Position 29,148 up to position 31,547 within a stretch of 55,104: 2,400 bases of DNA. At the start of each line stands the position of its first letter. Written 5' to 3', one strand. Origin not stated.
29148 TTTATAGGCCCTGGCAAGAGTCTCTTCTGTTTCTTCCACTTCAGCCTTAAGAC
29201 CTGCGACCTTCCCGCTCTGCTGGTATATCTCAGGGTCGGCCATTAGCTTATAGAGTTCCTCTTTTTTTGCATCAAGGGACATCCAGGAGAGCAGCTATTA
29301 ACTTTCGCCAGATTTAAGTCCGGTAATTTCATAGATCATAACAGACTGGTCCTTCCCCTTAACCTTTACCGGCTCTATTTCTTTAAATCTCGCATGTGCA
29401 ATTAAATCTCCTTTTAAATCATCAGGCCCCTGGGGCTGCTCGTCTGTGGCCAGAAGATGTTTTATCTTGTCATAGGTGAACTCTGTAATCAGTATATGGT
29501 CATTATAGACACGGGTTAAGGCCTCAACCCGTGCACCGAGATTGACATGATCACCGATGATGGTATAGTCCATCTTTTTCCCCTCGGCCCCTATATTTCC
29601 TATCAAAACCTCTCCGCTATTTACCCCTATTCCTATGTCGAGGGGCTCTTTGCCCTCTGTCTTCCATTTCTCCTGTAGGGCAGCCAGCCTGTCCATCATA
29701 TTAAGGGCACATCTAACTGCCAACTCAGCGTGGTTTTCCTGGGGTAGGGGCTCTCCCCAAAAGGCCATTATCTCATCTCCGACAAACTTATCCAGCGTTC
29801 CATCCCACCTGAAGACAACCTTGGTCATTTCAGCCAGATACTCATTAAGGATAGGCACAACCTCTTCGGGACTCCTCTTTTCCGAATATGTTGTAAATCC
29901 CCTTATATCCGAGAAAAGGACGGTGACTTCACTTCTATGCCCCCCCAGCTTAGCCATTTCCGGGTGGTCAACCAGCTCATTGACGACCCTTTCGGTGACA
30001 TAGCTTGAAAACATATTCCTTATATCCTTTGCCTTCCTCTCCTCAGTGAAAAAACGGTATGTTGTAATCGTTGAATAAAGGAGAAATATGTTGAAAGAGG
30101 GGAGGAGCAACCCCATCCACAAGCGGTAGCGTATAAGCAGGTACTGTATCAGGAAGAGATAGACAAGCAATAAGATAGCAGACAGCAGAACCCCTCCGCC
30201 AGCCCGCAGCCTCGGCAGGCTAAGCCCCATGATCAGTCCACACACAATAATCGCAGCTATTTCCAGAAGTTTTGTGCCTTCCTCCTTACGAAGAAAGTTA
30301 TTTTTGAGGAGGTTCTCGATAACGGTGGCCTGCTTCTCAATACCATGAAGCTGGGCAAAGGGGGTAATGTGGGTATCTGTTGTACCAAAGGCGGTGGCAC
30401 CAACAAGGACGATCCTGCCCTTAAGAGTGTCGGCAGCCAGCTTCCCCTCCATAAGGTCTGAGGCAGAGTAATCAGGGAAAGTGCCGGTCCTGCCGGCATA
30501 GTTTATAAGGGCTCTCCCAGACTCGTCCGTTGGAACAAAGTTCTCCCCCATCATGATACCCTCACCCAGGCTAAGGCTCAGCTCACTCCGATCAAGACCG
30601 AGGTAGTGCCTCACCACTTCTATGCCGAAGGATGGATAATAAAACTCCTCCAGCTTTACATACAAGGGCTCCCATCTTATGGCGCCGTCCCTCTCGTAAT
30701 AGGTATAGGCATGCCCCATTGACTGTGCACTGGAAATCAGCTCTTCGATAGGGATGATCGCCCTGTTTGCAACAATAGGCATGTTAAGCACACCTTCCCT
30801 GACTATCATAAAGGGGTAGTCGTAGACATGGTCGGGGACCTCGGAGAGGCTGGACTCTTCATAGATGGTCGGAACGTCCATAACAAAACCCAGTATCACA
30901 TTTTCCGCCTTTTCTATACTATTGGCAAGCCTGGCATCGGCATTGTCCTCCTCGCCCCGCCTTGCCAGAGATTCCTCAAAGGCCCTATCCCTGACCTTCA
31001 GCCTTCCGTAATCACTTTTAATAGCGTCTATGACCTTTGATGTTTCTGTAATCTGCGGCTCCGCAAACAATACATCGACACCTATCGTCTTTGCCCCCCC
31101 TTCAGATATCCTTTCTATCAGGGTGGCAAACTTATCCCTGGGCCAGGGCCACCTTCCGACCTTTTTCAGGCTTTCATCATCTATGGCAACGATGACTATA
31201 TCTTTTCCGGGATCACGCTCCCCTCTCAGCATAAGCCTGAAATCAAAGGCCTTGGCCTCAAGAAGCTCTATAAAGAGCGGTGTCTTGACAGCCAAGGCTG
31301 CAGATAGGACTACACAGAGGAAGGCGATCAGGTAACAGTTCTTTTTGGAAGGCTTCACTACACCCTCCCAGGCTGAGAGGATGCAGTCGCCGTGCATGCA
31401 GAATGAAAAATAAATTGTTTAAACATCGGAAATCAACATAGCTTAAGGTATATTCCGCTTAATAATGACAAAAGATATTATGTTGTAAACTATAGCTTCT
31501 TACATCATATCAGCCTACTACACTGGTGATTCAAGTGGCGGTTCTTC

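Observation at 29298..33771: Candidate trans-envelope signalling module: TPR/beta-barrel OMP + FecR-domain protein with Pro-rich spacer + CHASE2 nucleotidyl cyclase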

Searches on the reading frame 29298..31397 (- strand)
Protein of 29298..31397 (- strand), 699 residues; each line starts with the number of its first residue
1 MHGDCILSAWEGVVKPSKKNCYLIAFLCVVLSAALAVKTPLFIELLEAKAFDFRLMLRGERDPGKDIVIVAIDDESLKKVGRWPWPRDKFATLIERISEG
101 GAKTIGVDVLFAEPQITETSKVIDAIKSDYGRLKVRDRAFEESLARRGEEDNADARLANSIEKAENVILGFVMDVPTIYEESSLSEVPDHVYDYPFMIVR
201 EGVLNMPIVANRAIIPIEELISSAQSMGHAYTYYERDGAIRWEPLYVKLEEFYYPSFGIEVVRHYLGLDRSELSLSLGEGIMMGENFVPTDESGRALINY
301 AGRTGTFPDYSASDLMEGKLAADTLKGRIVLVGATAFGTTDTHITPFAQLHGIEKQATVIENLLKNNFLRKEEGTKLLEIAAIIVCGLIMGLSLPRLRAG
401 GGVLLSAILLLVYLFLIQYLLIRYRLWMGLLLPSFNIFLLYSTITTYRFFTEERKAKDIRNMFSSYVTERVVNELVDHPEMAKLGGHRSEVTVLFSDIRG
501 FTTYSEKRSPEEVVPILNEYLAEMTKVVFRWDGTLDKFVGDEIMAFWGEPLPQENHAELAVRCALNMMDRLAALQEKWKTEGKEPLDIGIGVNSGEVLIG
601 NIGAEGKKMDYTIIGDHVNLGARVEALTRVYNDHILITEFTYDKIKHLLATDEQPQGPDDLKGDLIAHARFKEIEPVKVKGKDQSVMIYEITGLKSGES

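Call 3: search_protein_families(library=pfam, proteins=[window:29298-31397:-], max_evalue=0.01)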
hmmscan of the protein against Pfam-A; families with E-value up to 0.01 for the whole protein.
window:29298-31397:- (699 aa): 2 families
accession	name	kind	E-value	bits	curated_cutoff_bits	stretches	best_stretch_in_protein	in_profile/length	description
PF05226.16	CHASE2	-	1.1e-58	199.2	26.3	1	33-388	6-256/257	CHASE2 domain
PF00211.25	Guanylate_cyc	-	1.7e-24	86.8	21.9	1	489-648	7-157/183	Adenylate and Guanylate cyclase catalytic domain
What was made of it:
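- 29298..31358 (-): CHASE2 class IIIb adenylate cyclase gene (686 aa from GTG 31358): N-terminal TM, periplasmic CHASE2 (30234-31301), three TM helices (about 30018-30233), catalytic domain (29454-29933). Pfam CHASE2 1e-58 and Guanylate_cyc 1.7e-24 (call 3).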

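Call 4: search_protein_families(library=ncbifam, proteins=[window:29298-31397:-], max_evalue=0.01)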
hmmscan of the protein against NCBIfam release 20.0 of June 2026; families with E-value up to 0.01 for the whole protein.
window:29298-31397:- (699 aa): 1 family
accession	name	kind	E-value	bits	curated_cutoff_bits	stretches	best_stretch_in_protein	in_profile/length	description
TIGR03903.1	TOMM_kin_cyc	equivalog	3.2e-05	22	705.75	1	510-650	311-441/1267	TOMM system kinase/cyclase fusion protein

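Call 24: search_dna_similar(query=window:29298-31358:-, collection=plasmids, mode=protein, max_rows=40, max_evalue=1e-20)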
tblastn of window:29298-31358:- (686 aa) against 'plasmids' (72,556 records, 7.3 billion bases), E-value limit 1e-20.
Records with a match: 315; places in all: 407; records where one place covers at least 80% of the query: 17.
Best place of each record, by identity: <60% 315.
By first word of the organism name: Sinorhizobium 131; Rhizobium 70; Ensifer 16; Azospirillum 12; Sphingobium 12; Agrobacterium 10; Microvirga 6; Skermanella 5; Phyllobacterium 5; Vibrio 4; and 27 more.
By predicted mobility (MOB-suite, as given by PLSDB): non-mobilizable 147; conjugative 99; mobilizable 69.
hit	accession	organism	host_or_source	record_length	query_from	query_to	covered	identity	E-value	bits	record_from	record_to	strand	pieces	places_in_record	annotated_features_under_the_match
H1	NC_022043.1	Paracoccus aminophilus JCM 7686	-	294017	31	680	95%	28.8%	2e-58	222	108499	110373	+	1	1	adenylate/guanylate cyclase domain-containing protein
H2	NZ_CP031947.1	Ruegeria sp. AD91A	-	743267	10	650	93%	28.8%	2e-59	224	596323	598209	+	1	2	adenylate/guanylate cyclase domain-containing protein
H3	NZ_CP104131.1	Sinorhizobium sp. K101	Phaseolus vulgaris,cell ...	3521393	10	630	91%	29.6%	1e-58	222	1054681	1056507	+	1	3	none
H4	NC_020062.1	Rhizobium tropici CIAT 899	Phaseolus vulgaris root nodule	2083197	11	630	90%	29.5%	8e-63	234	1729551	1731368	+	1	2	record has no annotation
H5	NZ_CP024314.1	Rhizobium sp. NXC24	Phaseolus vulgaris,cell culture,plant ...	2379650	10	680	98%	26.6%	2e-57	219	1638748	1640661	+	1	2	record has no annotation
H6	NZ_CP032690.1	Rhizobium sp. CCGE532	Phaseolus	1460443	22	628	88%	29.2%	4e-60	226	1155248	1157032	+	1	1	record has no annotation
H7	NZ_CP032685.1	Rhizobium sp. CCGE531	Phaseolus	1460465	22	628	88%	29.2%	4e-60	226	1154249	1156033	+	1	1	record has no annotation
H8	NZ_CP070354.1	Ensifer sp. PDNC004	cell culture,Plastic debris in ...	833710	54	685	92%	28.0%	9e-52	201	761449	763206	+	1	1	adenylate/guanylate cyclase domain-containing protein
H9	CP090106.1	Sinorhizobium meliloti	Medicago,Cell culture,Plant nodule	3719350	54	630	83%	31.0%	3e-52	233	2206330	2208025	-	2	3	none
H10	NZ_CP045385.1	Ruegeria sp. THAF33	pure culture,Surface of a polyethylene ...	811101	47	650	88%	28.9%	4e-58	220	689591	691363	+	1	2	adenylate/guanylate cyclase domain-containing protein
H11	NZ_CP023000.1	Rhizobium sp. 11515TR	Cell culture,agricultural soil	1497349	52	628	84%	30.3%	7e-63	234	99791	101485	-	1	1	record has no annotation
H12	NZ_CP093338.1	Shinella sp. H4-D48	whole organism,grassland soil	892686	54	680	91%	27.5%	9e-64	237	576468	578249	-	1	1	adenylate/guanylate cyclase domain-containing protein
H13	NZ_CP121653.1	Rhizobium sp. CB3171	Calliandra calothyrsus,cell culture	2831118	10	628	90%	27.8%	8e-58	219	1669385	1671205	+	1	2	record has no annotation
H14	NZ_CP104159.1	Rhizobium sp. CB3060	Leucaena leucocephala,cell culture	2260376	10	628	90%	27.8%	3e-57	218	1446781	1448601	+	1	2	record has no annotation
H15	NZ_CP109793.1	Leisingera thetidis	-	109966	34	669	93%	24.3%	3e-28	129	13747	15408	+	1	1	adenylate/guanylate cyclase domain-containing protein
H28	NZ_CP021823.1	Sinorhizobium meliloti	Medicago truncatula,Single Cell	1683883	282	628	51%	31.1%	1e-33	146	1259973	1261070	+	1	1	none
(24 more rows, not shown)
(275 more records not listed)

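Call 25: get_annotated_region(hit=H28, flank=8000)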
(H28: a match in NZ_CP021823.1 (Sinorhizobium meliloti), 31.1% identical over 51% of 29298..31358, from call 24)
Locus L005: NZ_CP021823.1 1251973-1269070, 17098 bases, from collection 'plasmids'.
description: Sinorhizobium meliloti strain KH46 plasmid psymB, complete sequence
organism: Sinorhizobium meliloti (NCBI taxid 382)
taxonomy: Bacteria; Pseudomonadota; Alphaproteobacteria; Hyphomicrobiales; Rhizobiaceae; Sinorhizobium; Sinorhizobium meliloti
host: -; source: Medicago truncatula,Single Cell; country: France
typing (MOB-suite, as given by PLSDB): mobilizable; relaxase MOBQ
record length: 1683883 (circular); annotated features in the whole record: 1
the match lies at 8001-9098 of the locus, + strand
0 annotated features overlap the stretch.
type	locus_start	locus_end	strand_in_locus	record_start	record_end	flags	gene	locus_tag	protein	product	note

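Call 26: get_annotated_region(hit=H9, flank=7000)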
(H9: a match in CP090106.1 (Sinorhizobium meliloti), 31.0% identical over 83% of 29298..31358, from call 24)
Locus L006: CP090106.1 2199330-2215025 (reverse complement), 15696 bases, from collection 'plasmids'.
description: Sinorhizobium meliloti strain Ak57 plasmid pSymB, complete sequence
organism: Sinorhizobium meliloti (NCBI taxid 382)
taxonomy: Bacteria; Pseudomonadota; Alphaproteobacteria; Hyphomicrobiales; Rhizobiaceae; Sinorhizobium; Sinorhizobium meliloti
host: -; source: Medicago,Cell culture,Plant nodule; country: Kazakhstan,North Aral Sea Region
typing (MOB-suite, as given by PLSDB): non-mobilizable
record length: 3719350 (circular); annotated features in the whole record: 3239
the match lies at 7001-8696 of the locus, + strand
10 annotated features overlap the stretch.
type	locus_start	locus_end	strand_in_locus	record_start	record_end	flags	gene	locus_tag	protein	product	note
CDS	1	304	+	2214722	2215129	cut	-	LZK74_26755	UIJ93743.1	tautomerase family protein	-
CDS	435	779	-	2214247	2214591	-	-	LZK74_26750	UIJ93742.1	type II toxin-antitoxin system RelE/ParE family toxin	-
CDS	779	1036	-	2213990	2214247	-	-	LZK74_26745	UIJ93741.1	type II toxin-antitoxin system ParD family antitoxin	-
CDS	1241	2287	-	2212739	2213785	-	-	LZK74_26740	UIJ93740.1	glycine betaine/L-proline ABC transporter ATP-binding protein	-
CDS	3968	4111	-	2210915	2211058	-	-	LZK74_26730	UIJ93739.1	hypothetical protein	-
CDS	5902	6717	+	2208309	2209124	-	-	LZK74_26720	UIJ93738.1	alpha/beta hydrolase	-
CDS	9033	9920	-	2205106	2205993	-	-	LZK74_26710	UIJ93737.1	FecR domain-containing protein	-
CDS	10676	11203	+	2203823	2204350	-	cobU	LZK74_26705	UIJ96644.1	bifunctional adenosylcobinamide kinase/adenosylcobinamide-phosphate guanylyltransferase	-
CDS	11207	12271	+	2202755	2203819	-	cobW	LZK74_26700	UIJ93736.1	cobalamin biosynthesis protein CobW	-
CDS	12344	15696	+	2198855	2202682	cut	cobN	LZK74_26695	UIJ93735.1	cobaltochelatase subunit CobN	-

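Call 28: search_protein_families(library=pfam, proteins=[L005:3745-7404:+, L005:7404-9353:+, L006:9033-9920:-], max_evalue=0.01)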
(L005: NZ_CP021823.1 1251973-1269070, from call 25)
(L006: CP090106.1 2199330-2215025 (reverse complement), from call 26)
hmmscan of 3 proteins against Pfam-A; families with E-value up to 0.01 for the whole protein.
L005:3745-7404:+ (1219 aa): 12 families
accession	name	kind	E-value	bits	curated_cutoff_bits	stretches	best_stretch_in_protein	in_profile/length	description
PF04773.18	FecR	-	1.9e-15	57.5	24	1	85-179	1-97/97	FecR protein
PF13431.12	TPR_17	-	4.5e-12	45.7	24.4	0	483-506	1-24/34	Tetratricopeptide repeat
PF13428.12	TPR_14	-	1.1e-11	44.6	23.5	0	397-433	6-42/44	Tetratricopeptide repeat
PF14559.12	TPR_19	-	1.4e-11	45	25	2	540-606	2-68/68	Tetratricopeptide repeat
PF13432.12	TPR_16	-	7.7e-08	33.1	32.7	1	441-495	11-65/65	Tetratricopeptide repeat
PF23914.1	TPR_CcmH_CycH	-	2e-07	31.4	42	1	450-550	39-142/158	Cytochrome c-type biogenesis protein H TPR domain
PF00515.34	TPR_1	-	3.3e-07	30.3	27.8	1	463-492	3-32/34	Tetratricopeptide repeat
PF13181.12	TPR_8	-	3.4e-07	30.3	25.7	0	462-492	2-32/34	Tetratricopeptide repeat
PF07719.23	TPR_2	-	7.6e-07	29.2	27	0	463-492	3-32/34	Tetratricopeptide repeat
PF13371.12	TPR_9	-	1.6e-06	28.5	35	2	436-498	4-66/73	Tetratricopeptide repeat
PF13414.12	TPR_11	-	9.1e-06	25.7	26.8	0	436-473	3-40/42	TPR repeat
PF13176.12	TPR_7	-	0.0089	16.5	27.9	0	465-495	3-35/36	Tetratricopeptide repeat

L005:7404-9353:+ (649 aa): 2 families
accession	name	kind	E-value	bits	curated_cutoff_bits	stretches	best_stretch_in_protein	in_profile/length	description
PF05226.16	CHASE2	-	3.4e-37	128.8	26.3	1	25-306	3-254/257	CHASE2 domain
PF00211.25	Guanylate_cyc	-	2e-20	73.6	21.9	1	407-589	8-176/183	Adenylate and Guanylate cyclase catalytic domain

L006:9033-9920:- (295 aa): 1 family
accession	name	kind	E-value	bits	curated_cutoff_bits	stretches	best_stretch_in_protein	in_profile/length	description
PF04773.18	FecR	-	8.7e-12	45.8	24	1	56-155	2-96/97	FecR protein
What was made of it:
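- On NsrA-type OMP / CHASE2-cyclase signalling system: NsrA has FecR at 85-179 and TPR at about 397-606 (call 28).
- Closest known: Sinorhizobium meliloti NsrA with the CHASE2 adenylate cyclases CyaK, CyaD1 and CyaD2. Same: NsrA contains the same three parts as the window's two proteins: FecR domain, TPR repeats and barrel (call 28).
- Rosetta stone: the NsrA ORF carries FecR (1.9e-15) plus TPR plus barrel and abuts the CHASE2 cyclase CyaK (call 28). In NsrA the FecR domain is fused N-terminal to the periplasmic TPR domain, which is hard to reconcile with export (call 28). The NsrA fusion joins two of the three parts in one polypeptide (call 28).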

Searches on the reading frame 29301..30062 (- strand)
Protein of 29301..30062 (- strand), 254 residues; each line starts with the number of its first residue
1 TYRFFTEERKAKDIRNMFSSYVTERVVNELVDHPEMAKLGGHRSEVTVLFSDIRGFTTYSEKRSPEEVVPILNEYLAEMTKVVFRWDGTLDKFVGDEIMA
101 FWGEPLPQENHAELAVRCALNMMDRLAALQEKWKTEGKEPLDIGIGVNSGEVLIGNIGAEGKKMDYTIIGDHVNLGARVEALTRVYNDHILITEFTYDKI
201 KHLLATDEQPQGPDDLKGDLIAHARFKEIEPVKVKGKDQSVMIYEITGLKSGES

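Call 61: search_solved_structures(query=window:29301-30062:-, max_evalue=1e-10, show_alignments=2)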
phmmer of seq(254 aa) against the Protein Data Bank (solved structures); distinct sequences matched with E-value up to 1e-10: 36.
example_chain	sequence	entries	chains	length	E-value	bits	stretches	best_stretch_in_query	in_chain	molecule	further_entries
6fht_A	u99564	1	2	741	7.2e-42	147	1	13-185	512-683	Bacteriophytochrome,Adenylate cyclase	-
3r5g_A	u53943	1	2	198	1.8e-36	129.3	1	39-207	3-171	CyaB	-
2w01_A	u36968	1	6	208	2.5e-35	125.5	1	36-192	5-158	ADENYLATE CYCLASE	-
5x4t_A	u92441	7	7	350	1.1e-23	87.5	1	45-192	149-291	Photoactivated adenylyl cyclase | Family 3 adenylate cyclase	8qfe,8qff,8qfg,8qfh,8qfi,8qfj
9f1z_A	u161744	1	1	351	1.1e-23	87.5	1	45-192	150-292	Family 3 adenylate cyclase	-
5x4u_A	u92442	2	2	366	1.2e-23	87.3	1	45-192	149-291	Photoactivated adenylyl cyclase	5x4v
4yus_A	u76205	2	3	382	1.3e-23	87.1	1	45-191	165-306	Family 3 adenylate cyclase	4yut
9f1w_A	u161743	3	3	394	1.5e-23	87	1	45-191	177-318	Family 3 adenylate cyclase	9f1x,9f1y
1wc0_A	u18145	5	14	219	1.8e-23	86.7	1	45-184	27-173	ADENYLATE CYCLASE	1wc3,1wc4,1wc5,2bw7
1wc1_A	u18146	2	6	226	2.6e-23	86.2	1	46-184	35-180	ADENYLATE CYCLASE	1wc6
5mbg_A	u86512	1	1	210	2.4e-21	79.8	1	45-185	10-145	Beta subunit of photoactivated adenylyl cyclase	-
5mbk_A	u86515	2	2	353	6.2e-21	78.4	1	44-185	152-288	Beta subunit of photoactivated adenylyl cyclase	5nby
5mbj_A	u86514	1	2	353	6.2e-21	78.4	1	44-185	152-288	Beta subunit of photoactivated adenylyl cyclase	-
5m27_A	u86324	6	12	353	6.2e-21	78.4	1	44-185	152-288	Beta subunit of photoactivated adenylyl cyclase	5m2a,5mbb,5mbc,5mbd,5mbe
8buz_A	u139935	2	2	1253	2.8e-20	76.3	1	35-163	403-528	Adenylate cyclase type 8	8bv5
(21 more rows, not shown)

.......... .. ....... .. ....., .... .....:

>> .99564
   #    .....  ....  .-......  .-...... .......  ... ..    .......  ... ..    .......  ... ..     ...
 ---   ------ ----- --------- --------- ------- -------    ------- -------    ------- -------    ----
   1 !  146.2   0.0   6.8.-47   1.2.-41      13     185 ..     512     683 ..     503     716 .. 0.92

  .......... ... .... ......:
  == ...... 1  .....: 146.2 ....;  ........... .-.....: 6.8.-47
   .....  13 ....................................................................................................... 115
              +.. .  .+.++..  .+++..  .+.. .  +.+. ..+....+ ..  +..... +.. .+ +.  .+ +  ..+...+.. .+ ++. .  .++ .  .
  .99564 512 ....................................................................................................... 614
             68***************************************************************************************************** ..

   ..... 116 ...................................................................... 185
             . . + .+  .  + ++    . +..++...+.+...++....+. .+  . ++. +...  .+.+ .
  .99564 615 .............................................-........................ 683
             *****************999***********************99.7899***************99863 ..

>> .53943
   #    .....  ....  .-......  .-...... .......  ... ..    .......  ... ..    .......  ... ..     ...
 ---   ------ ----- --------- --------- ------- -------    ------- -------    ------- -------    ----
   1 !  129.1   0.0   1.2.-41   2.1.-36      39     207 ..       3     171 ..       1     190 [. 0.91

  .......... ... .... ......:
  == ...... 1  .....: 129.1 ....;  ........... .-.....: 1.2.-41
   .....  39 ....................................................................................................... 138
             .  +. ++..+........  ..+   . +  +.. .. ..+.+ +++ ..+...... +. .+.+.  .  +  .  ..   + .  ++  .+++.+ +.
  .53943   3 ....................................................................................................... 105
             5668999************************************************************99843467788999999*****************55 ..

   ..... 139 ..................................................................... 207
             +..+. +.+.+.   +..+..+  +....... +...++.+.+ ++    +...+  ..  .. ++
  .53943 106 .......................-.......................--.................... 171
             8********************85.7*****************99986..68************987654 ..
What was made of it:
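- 29298..31358 (-): Catalytic Asp/Asp, Lys/Thr and Asn/Arg residues conserved against P. aeruginosa CyaB 3R5G, 1.8e-36 (call 61).
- On NsrA-type OMP / CHASE2-cyclase signalling system: Catalytic residues are intact (call 61).
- On Class III adenylate cyclase (subclass IIIb): They align with P. aeruginosa CyaB 3R5G (1.8e-36) and with 6FHT (7e-42) (call 61).
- Checked: The output is predicted to be cAMP specifically, because the Lys/Thr specificity pair matches P. aeruginosa CyaB (call 61).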
